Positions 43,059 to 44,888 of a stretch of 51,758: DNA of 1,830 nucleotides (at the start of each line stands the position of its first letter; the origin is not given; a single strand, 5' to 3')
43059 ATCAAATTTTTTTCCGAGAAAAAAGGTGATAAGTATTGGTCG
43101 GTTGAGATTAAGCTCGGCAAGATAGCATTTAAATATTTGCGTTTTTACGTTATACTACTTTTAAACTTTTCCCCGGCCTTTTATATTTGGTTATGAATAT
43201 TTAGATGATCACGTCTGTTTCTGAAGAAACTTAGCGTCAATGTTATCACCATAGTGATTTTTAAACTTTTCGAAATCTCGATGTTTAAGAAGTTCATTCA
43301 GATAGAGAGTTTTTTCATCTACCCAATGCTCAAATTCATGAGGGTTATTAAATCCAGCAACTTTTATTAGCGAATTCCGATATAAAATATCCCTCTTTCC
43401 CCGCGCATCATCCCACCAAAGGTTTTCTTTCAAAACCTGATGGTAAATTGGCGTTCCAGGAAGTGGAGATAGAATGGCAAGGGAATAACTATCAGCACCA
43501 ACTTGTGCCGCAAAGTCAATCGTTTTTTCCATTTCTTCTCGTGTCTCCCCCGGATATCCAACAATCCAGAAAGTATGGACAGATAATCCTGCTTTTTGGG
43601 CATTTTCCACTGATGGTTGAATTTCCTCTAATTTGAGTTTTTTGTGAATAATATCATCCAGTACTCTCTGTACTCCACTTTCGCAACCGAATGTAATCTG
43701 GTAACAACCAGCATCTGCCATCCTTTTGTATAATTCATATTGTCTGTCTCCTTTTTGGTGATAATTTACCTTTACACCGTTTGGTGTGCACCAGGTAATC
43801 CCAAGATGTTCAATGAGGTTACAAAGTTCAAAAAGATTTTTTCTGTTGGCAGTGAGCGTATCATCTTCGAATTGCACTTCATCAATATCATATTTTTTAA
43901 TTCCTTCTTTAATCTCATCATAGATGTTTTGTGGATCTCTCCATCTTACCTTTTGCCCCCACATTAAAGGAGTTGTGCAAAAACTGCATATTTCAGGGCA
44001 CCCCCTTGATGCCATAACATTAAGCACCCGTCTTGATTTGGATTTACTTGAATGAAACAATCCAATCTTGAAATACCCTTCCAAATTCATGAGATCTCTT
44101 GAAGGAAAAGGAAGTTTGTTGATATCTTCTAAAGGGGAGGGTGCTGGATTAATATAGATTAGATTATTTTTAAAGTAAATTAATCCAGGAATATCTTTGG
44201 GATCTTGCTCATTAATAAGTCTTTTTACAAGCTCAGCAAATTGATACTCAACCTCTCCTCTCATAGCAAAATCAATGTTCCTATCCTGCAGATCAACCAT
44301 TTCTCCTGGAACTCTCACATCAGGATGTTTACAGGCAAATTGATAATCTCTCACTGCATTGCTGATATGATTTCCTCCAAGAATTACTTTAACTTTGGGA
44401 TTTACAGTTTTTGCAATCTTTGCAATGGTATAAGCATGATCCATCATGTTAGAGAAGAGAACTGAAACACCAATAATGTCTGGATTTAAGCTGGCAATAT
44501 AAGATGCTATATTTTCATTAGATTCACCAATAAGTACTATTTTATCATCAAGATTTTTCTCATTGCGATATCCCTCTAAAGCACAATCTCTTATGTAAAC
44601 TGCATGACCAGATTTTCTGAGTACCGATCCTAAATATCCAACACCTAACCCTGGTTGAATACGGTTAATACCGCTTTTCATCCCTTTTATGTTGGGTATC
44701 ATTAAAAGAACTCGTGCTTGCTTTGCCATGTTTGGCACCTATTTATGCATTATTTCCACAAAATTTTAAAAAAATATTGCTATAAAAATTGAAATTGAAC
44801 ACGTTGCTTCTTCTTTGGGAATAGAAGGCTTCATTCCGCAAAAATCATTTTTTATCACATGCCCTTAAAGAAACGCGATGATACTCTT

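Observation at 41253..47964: Fosfomycin-like early phosphonate pathway without epoxidase, inside a glycan locus: predicted CMP-activated, C-methylated hydroxyalkylphosphonate donor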

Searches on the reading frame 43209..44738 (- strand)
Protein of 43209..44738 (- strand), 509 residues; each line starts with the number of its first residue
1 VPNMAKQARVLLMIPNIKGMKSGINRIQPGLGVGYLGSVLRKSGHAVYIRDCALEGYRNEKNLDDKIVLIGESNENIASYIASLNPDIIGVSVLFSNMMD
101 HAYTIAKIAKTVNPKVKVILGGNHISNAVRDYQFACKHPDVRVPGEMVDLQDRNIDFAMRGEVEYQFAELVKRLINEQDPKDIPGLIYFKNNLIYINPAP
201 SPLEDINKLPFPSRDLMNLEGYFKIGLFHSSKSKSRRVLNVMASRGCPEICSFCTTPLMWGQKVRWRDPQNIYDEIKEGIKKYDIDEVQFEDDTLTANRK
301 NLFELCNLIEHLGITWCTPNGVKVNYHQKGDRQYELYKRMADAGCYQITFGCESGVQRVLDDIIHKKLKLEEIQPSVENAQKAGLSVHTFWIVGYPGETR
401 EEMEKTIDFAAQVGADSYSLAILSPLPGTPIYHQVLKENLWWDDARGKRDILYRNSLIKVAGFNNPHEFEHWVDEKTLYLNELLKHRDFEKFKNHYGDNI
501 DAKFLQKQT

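Call 3: search_protein_families(library=pfam, proteins=[window:43209-44738:-], max_evalue=0.001)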
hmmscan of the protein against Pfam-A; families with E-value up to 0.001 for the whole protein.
window:43209-44738:- (509 aa): 2 families
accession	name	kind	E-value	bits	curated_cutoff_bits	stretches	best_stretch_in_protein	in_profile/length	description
PF04055.27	Radical_SAM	-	1e-21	78.3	29.5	1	244-410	4-166/166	Radical SAM superfamily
PF02310.24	B12-binding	-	4.2e-15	56.1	32.1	1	29-132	13-98/121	B12 binding domain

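Call 4: search_protein_families(library=ncbifam, proteins=[window:43209-44738:-], max_evalue=0.001)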
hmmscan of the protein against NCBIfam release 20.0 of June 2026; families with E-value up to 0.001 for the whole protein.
window:43209-44738:- (509 aa): 30 families (the best 25 are shown)
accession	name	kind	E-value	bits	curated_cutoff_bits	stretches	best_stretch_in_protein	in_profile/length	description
NF038361.1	rSAM_Sden_1168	equivalog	1.3e-76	258.3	575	1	5-498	60-533/560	Sden_1168 family B12-binding radical SAM P-methyltransferase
TIGR03471.1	HpnJ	equivalog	2.3e-47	162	577.6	1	105-444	87-396/472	hopanoid biosynthesis associated radical SAM protein HpnJ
NF050148.1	rSAM_ApyD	equivalog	1.4e-41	142.6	750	1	26-445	21-402/645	RiPP biosynthesis radical SAM protein ApyD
TIGR02026.1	BchE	equivalog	1e-34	120.3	481.35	1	9-438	1-390/497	magnesium-protoporphyrin IX monomethyl ester anaerobic oxidative cyclase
TIGR04479.1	bcpD_PhpK_rSAM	subfamily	7.7e-33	113.6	600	1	67-434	92-430/504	PhpK family radical SAM P-methyltransferase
NF033070.1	rSAM_AprD4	equivalog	2.5e-27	95.9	500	1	182-444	147-398/456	AprD4 family radical SAM diol-dehydratase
TIGR04014.1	B12_SAM_MJ_0865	equivalog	4.5e-27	94.9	360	1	145-438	81-361/434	methyl-coenzyme M reductase glutamine C-methyltransferase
TIGR04385.1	B12_rSAM_cofa1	equivalog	5.8e-27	95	450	1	12-412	3-363/438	B12 lower ligand biosynthesis radical SAM protein BzaD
TIGR04013.1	B12_SAM_MJ_1487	hypoth_equivalog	3.6e-25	88.6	251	2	145-281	82-194/382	TIGR04013 family B12-binding domain/radical SAM domain-containing protein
TIGR04072.2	rSAM_ladder_B12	equivalog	2.5e-24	85.7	360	1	235-459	177-396/443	lipid biosynthesis B12-binding/radical SAM protein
TIGR03975.1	rSAM_ocin_1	subfamily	7.3e-22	77.6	281.85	1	61-408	104-425/606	RiPP maturation radical SAM C-methyltransferase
TIGR04367.1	HpnR_B12_rSAM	equivalog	5.8e-20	71.3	650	1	70-434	45-372/490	hopanoid C-3 methylase HpnR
NF033712.0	B12_rSAM_KedN5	subfamily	2.6e-18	65.6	700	1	77-409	54-366/624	KedN5 family methylcobalamin-dependent radical SAM C-methyltransferase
TIGR00089.1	TIGR00089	subfamily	1.7e-15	56.7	251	1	231-433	133-338/429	MiaB/RimO family radical SAM methylthiotransferase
TIGR03960.1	rSAM_fuse_unch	hypoth_equivalog_domain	8.6e-13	47.6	462.3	1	235-415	252-426/605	TIGR03960 family B12-binding radical SAM protein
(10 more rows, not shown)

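Call 11: find_homologous_proteins(query=window:43209-44738:-, max_evalue=1e-10)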
Query window:43209-44738:- (509 aa): 822 proteins with E <= 1e-10 among 6084 candidates; the best 120 are listed.
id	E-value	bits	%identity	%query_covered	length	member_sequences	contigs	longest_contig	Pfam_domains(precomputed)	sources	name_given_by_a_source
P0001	0.0e+0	1181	100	99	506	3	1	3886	PF04055.28,PF02310.25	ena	-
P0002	2.8e-273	925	76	99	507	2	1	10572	PF04055.28,PF02310.25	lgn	-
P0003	4.4e-262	889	74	98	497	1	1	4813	PF04055.28,PF02310.25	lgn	-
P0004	1.4e-253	860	71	99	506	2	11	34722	PF04055.28,PF02310.25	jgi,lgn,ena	jgi:anaerobic magnesium-protoporphyrin IX monomethyl ester cyclase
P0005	1.9e-248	843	69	99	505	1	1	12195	PF04055.28,PF02310.25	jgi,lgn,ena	-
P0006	4.6e-247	839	69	99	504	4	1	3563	PF04055.28,PF02310.25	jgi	-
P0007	2.6e-242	823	69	98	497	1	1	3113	PF04055.28,PF02310.25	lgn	-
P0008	1.2e-239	815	69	99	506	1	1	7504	PF04055.28,PF02310.25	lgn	-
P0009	8.6e-239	812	68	99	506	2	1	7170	PF04055.28,PF02310.25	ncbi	-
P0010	1.5e-236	804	66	99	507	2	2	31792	PF04055.28,PF02310.25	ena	-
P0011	2.9e-232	790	67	98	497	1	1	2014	PF04055.28,PF02310.25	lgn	-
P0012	2.8e-228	777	66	99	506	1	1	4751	PF04055.28,PF02310.25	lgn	-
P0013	3.2e-226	770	64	99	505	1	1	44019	PF04055.28,PF02310.25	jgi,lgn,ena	-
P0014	1.3e-225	768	63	99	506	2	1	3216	PF04055.28,PF02310.25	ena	-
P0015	2.1e-225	767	65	99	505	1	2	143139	PF04055.28,PF02310.25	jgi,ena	jgi:radical SAM superfamily enzyme YgiQ (UPF0313 family)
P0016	9.0e-224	762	63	99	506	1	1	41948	PF04055.28,PF02310.25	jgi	jgi:anaerobic magnesium-protoporphyrin IX monomethyl ester cyclase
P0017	1.6e-223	761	62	99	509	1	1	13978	PF04055.28,PF02310.25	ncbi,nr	ncbi:MAG: radical SAM protein [Magnetococcales bacterium]|nr:radical SAM protein [Magnetococcales ba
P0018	4.9e-221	753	62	99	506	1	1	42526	PF04055.28,PF02310.25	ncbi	-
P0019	1.9e-220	751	62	99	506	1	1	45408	PF04055.28,PF02310.25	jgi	-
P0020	1.5e-219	748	61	99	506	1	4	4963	PF04055.28,PF02310.25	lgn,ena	-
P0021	9.5e-209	713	62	99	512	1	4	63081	PF04055.28,PF02310.25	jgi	-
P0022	6.8e-203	693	60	95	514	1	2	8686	PF04055.28,PF02310.25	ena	-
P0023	2.0e-202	692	61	99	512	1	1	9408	PF04055.28,PF02310.25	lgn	-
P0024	3.1e-202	691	60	96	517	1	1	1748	PF04055.28,PF02310.25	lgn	-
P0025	3.9e-199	681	58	99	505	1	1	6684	PF04055.28,PF02310.25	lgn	-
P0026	4.7e-199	681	59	96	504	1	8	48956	PF04055.28,PF02310.25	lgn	-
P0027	6.8e-199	680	59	95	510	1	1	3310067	PF04055.28,PF02310.25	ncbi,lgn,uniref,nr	ncbi:MAG: radical SAM protein [Candidatus Nitrohelix vancouverensis]|uniref:Radical SAM protein n=1 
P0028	1.6e-198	679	60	95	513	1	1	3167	PF04055.28,PF02310.25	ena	-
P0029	1.9e-198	679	58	99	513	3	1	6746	PF04055.28,PF02310.25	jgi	jgi:radical SAM superfamily enzyme YgiQ (UPF0313 family)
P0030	1.9e-198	679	59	95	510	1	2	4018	PF04055.28,PF02310.25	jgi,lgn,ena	-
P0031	1.5e-197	676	60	95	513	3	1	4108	PF04055.28,PF02310.25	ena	-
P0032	6.3e-197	674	58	98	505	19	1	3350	PF04055.28,PF02310.25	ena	-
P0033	1.5e-196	672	60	96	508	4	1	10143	PF04055.28,PF02310.25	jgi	jgi:radical SAM superfamily enzyme YgiQ (UPF0313 family)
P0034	3.9e-196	671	58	96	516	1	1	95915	PF04055.28,PF02310.25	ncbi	-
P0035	4.0e-196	671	59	95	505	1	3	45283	PF04055.28,PF02310.25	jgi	jgi:radical SAM superfamily enzyme YgiQ (UPF0313 family)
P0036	2.0e-193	662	56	99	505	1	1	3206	PF04055.28,PF02310.25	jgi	jgi:anaerobic magnesium-protoporphyrin IX monomethyl ester cyclase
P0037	1.2e-192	659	58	95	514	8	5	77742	PF04055.28,PF02310.25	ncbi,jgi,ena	-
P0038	5.0e-192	657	57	94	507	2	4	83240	PF04055.28,PF02310.25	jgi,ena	-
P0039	5.4e-192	657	56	97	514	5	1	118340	PF04055.28,PF02310.25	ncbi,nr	ncbi:MAG: B12-binding domain-containing radical SAM protein [Candidatus Omnitrophica bacterium]|nr:B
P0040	8.3e-192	657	56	99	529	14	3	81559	PF04055.28,PF02310.25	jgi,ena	-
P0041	8.3e-191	653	58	96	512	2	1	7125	PF04055.28,PF02310.25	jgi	-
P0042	1.7e-189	649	57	95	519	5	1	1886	PF04055.28,PF02310.25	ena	-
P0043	1.2e-188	646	54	98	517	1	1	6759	PF04055.28,PF02310.25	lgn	-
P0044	3.4e-188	645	55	99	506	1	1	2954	PF04055.28,PF02310.25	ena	-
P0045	3.7e-188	645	56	98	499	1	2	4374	PF04055.28,PF02310.25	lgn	-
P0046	5.8e-188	644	54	99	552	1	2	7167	PF04055.28,PF02310.25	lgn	-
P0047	9.3e-188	643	56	99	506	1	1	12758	PF04055.28,PF02310.25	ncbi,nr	ncbi:B12-binding domain-containing radical SAM protein [Candidatus Pseudothioglobus singularis]|nr:B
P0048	1.1e-187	643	56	95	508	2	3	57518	PF04055.28,PF02310.25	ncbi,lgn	-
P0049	1.3e-187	643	55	99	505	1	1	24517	PF04055.28,PF02310.25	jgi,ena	jgi:anaerobic magnesium-protoporphyrin IX monomethyl ester cyclase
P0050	1.9e-187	642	55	99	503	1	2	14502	PF04055.28,PF02310.25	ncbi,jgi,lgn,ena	-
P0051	6.4e-186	637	56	96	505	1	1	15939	PF04055.28,PF02310.25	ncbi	-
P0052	9.6e-186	637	56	96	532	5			PF04055.28,PF02310.25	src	-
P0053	1.6e-185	636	54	99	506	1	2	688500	PF04055.28,PF02310.25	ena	-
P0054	1.8e-185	636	55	99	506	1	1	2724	PF04055.28,PF02310.25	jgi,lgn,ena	-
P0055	2.3e-185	635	54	99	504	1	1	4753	PF04055.28,PF02310.25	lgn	-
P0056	3.0e-185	635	56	95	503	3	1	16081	PF04055.28,PF02310.25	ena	-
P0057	3.1e-185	635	56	99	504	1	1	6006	PF04055.28,PF02310.25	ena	-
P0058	3.1e-185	635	55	99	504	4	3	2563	PF04055.28,PF02310.25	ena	-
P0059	4.5e-185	634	54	100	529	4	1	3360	PF04055.28,PF02310.25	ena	-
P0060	5.3e-185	634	55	99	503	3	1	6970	PF04055.28,PF02310.25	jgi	jgi:radical SAM superfamily enzyme YgiQ (UPF0313 family)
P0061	9.4e-185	633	55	99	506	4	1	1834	PF04055.28,PF02310.25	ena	-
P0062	1.1e-184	633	54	99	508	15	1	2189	PF04055.28,PF02310.25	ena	-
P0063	1.4e-184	633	55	99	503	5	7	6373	PF04055.28,PF02310.25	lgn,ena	-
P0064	1.6e-184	633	55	100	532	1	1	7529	PF04055.28,PF02310.25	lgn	-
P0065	2.3e-184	632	55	99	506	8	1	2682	PF04055.28,PF02310.25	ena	-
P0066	2.3e-184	632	54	99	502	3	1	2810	PF04055.28,PF02310.25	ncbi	-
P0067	2.6e-184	632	55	99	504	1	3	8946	PF04055.28,PF02310.25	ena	-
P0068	3.9e-184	631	55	99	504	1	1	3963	PF04055.28,PF02310.25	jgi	-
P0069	5.2e-184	631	54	99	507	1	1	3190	PF04055.28,PF02310.25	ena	-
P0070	5.3e-184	631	55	99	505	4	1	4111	PF04055.28,PF02310.25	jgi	jgi:radical SAM superfamily enzyme YgiQ (UPF0313 family)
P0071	1.1e-183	630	54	99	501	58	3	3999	PF04055.28,PF02310.25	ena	-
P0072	1.2e-183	630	54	99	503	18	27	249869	PF04055.28,PF02310.25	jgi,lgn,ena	jgi:anaerobic magnesium-protoporphyrin IX monomethyl ester cyclase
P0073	1.7e-183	629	55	99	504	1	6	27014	PF04055.28,PF02310.25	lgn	-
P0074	2.1e-183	629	54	99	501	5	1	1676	PF04055.28,PF02310.25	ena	-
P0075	2.8e-183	629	56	99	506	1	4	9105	PF04055.28,PF02310.25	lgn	-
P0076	5.1e-183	628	55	99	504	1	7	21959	PF04055.28,PF02310.25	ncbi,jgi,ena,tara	tara:strand:+ start:391 stop:1905 length:1515 start_codon:yes stop_codon:yes gene_type:complete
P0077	7.4e-183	627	54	99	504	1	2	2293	PF04055.28,PF02310.25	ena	-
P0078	1.1e-182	627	54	99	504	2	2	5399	PF04055.28,PF02310.25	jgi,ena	-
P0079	1.1e-182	627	54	99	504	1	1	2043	PF04055.28,PF02310.25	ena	-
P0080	1.7e-182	626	53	99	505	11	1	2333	PF04055.28,PF02310.25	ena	-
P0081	2.1e-182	626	53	99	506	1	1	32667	PF04055.28,PF02310.25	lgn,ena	-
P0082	2.2e-182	626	55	99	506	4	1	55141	PF04055.28,PF02310.25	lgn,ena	-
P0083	6.0e-182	624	54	99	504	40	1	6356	PF04055.28,PF02310.25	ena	-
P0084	6.2e-182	624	54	99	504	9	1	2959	PF04055.28,PF02310.25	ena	-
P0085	7.8e-182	624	55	99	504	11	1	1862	PF04055.28,PF02310.25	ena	-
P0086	1.3e-181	623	55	99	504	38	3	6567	PF04055.28,PF02310.25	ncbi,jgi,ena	-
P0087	2.5e-181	622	54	99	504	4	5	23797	PF04055.28,PF02310.25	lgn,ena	-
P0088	2.6e-181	622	53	99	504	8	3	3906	PF04055.28,PF02310.25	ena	-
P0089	5.0e-181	621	53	99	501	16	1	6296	PF04055.28,PF02310.25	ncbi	-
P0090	5.7e-181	621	55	99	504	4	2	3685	PF04055.28,PF02310.25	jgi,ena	-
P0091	5.9e-181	621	55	99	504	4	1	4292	PF04055.28,PF02310.25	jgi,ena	-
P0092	6.1e-181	621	55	99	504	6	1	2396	PF04055.28,PF02310.25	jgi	-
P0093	1.4e-180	620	55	99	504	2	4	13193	PF04055.28,PF02310.25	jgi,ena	jgi:anaerobic magnesium-protoporphyrin IX monomethyl ester cyclase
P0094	1.7e-180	619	55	99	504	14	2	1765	PF04055.28,PF02310.25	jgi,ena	-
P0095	2.3e-180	619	54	99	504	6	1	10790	PF04055.28,PF02310.25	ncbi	-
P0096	2.4e-180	619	54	99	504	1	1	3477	PF04055.28,PF02310.25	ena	-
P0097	2.8e-180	619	55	99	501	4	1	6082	PF04055.28,PF02310.25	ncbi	-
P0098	3.7e-180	618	53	99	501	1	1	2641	PF04055.28,PF02310.25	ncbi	-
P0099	3.9e-180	618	54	99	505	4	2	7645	PF04055.28,PF02310.25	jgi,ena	jgi:magnesium-protoporphyrin IX monomethyl ester (oxidative) cyclase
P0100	5.8e-180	618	53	99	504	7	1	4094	PF04055.28,PF02310.25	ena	-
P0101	6.4e-180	617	54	99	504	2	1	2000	PF04055.28,PF02310.25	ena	-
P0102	7.0e-180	617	56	93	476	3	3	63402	PF04055.28,PF02310.25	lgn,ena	-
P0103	9.9e-180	617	55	99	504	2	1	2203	PF04055.28,PF02310.25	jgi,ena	-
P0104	1.7e-179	616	52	99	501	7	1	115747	PF04055.28,PF02310.25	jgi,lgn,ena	jgi:radical SAM superfamily enzyme YgiQ (UPF0313 family)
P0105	2.4e-179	616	55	97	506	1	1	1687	PF04055.28,PF02310.25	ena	-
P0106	2.4e-179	616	55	99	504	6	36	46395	PF04055.28,PF02310.25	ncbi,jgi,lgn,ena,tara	tara:strand:- start:239 stop:1753 length:1515 start_codon:yes stop_codon:yes gene_type:complete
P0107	2.4e-179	616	54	99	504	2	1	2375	PF04055.28,PF02310.25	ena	-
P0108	3.2e-179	615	54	99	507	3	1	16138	PF04055.28,PF02310.25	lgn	-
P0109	3.4e-179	615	54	99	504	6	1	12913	PF04055.28,PF02310.25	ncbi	-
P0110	3.5e-179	615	54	99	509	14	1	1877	PF04055.28,PF02310.25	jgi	-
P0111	4.3e-179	615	54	96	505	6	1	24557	PF04055.28,PF02310.25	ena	-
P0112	5.1e-179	614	54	99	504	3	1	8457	PF04055.28,PF02310.25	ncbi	-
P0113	8.1e-179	614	54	99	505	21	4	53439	PF04055.28,PF02310.25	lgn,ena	-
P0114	8.3e-179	614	52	99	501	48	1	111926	PF04055.28,PF02310.25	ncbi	-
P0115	1.1e-178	613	55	99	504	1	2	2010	PF04055.28,PF02310.25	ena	-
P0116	1.2e-178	613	53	99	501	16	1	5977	PF04055.28,PF02310.25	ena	-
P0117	1.2e-178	613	54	99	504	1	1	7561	PF04055.28,PF02310.25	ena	-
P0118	1.3e-178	613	54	99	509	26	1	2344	PF04055.28,PF02310.25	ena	-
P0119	1.6e-178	613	53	99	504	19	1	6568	PF04055.28,PF02310.25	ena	-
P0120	2.1e-178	612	54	97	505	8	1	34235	PF04055.28,PF02310.25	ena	-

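Call 12: find_related_loci(query=window:43209-44738:-, collection=genome_contigs, flank=10000)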
Query window:43209-44738:- (509 aa) in genome_contigs; peptide patterns used: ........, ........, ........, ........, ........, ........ (x = any residue, [..] = any of these).
33 stretches matched a pattern; 4 encode a relative of the query (tblastn E <= 1e-3); 4 distinct loci.
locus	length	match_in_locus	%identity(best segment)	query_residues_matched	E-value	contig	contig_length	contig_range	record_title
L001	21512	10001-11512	54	6-509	0e+0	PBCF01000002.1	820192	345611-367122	MAG: Gammaproteobacteria bacterium isolate SP4045 67908, whole genome shotgun sequence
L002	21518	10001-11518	53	4-509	0e+0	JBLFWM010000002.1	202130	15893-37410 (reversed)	MAG: Gammaproteobacteria bacterium isolate 3300053785_140 Ga0535658_0000023, whole genome shotgun sequence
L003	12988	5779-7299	54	3-509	0e+0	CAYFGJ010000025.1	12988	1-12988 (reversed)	MAG TPA_asm: uncultured Ectothiorhodospiraceae bacterium isolate ERP001736_co2_127 genome assembly, contig: NODE_1959_le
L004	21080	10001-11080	28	22-417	4e-36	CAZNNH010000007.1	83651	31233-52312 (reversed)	MAG TPA_asm: uncultured Acidobacteriota bacterium isolate binchicken_co129_729 genome assembly, contig: NODE_512_length_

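Call 18: search_solved_structures(query=window:43209-44738:-, max_evalue=0.001)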
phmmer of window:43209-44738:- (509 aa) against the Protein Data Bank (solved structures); distinct sequences matched with E-value up to 0.001: 6.
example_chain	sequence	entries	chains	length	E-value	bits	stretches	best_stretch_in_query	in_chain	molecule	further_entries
6fd2_B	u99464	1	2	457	3.9e-22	81.9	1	183-446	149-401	Putative apramycin biosynthetic oxidoreductase 4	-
9ccb_A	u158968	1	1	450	1.4e-15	60.3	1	239-435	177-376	Radical SAM core domain-containing protein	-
7kdx_A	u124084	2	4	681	3.2e-11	45.9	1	84-430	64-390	Methyltransferase TokK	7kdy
2qgq_A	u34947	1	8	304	7.2e-05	25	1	240-445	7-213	Protein TM_1862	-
8vdw_A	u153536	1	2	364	0.0001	24.4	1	239-433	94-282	Biotin synthase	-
4jc0_A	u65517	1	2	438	0.00013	24.1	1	239-445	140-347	Ribosomal protein S12 methylthiotransferase RimO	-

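Call 21: find_encoding_contigs(protein=P0015, flank=10000, max_places=2)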
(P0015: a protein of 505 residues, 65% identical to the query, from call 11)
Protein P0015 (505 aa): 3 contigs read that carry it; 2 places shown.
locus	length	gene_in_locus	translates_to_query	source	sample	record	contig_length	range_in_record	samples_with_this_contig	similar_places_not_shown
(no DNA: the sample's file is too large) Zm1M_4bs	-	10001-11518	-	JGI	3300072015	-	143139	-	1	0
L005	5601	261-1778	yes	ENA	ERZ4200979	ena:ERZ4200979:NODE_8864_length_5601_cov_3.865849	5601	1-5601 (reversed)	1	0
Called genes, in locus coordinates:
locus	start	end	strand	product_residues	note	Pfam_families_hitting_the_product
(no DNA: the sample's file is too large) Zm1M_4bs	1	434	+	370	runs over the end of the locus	PF00070:Pyr_redox (faint), PF00890:FAD_binding_2 (weak), PF01266:DAO (weak), PF01593:Amino_oxidase, PF07992:Pyr_redox_2 (weak), PF12831:FAD_oxidored (faint), PF13450:NAD_binding_8, PF03275:GLF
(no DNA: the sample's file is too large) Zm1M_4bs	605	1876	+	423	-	PF04055:Radical_SAM, PF13186:SPASM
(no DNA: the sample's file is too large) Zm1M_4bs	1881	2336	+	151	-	PF13302:Acetyltransf_3, PF00583:Acetyltransf_1 (weak)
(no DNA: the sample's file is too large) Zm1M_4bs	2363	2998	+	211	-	PF00551:Formyl_trans_N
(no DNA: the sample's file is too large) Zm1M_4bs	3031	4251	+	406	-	PF01041:DegT_DnrJ_EryC1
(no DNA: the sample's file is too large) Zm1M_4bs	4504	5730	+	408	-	-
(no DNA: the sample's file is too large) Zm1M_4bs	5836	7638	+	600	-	PF00664:ABC_membrane, PF02463:SMC_N (weak), PF00005:ABC_tran, PF09818:ABC_ATPase (faint), PF13555:AAA_29 (faint)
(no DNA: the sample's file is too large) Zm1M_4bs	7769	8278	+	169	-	PF01467:CTP_transf_like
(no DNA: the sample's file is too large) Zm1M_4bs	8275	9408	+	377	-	PF00465:Fe-ADH, PF25137:ADH_Fe_C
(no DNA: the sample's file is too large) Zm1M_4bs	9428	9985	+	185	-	PF01583:APS_kinase, PF13238:AAA_18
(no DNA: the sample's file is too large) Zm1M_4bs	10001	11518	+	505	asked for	PF02310:B12-binding, PF04055:Radical_SAM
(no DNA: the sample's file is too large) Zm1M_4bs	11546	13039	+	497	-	PF02310:B12-binding, PF04055:Radical_SAM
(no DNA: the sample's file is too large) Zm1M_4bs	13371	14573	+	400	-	PF13469:Sulfotransfer_3, PF00685:Sulfotransfer_1 (weak)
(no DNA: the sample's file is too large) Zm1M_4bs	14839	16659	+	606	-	PF04055:Radical_SAM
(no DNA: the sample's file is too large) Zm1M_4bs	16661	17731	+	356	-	PF00724:Oxidored_FMN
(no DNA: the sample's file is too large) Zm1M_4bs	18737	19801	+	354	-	PF04055:Radical_SAM, PF13186:SPASM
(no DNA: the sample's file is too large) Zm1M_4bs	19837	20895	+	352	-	PF04055:Radical_SAM, PF13186:SPASM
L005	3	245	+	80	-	?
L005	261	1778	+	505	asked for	PF02310:B12-binding, PF04055:Radical_SAM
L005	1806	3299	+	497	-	PF02310:B12-binding, PF04055:Radical_SAM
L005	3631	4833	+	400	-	PF13469:Sulfotransfer_3, PF00685:Sulfotransfer_1 (weak)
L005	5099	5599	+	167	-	?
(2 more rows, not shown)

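Call 22: find_encoding_contigs(protein=P0027, flank=10000, max_places=1)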
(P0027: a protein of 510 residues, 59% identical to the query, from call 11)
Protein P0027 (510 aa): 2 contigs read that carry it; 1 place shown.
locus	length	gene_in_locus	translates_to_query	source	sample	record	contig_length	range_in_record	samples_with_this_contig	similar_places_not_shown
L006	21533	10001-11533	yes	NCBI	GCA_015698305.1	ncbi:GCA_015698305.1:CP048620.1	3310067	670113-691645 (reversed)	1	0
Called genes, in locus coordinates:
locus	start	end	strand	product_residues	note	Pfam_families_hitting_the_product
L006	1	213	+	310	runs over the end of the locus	PF00849:PseudoU_synth_2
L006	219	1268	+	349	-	PF01207:Dus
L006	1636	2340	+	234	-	PF08032:SpoU_sub_bind (weak), PF00588:SpoU_methylase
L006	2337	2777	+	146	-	PF09990:DUF2231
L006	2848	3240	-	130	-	PF09990:DUF2231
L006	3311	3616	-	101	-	PF02416:TatA_B_E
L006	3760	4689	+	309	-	PF06574:FAD_syn, PF01687:Flavokinase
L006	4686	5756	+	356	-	PF03706:LPG_synthase_TM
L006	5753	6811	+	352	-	PF03706:LPG_synthase_TM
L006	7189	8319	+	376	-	PF00266:Aminotran_5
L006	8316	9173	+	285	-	PF01066:CDP-OH_P_transf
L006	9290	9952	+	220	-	PF05711:TylF, PF13578:Methyltransf_24 (weak)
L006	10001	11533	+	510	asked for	PF02310:B12-binding, PF04055:Radical_SAM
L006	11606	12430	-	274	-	PF13649:Methyltransf_25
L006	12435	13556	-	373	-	PF02776:TPP_enzyme_N, PF02775:TPP_enzyme_C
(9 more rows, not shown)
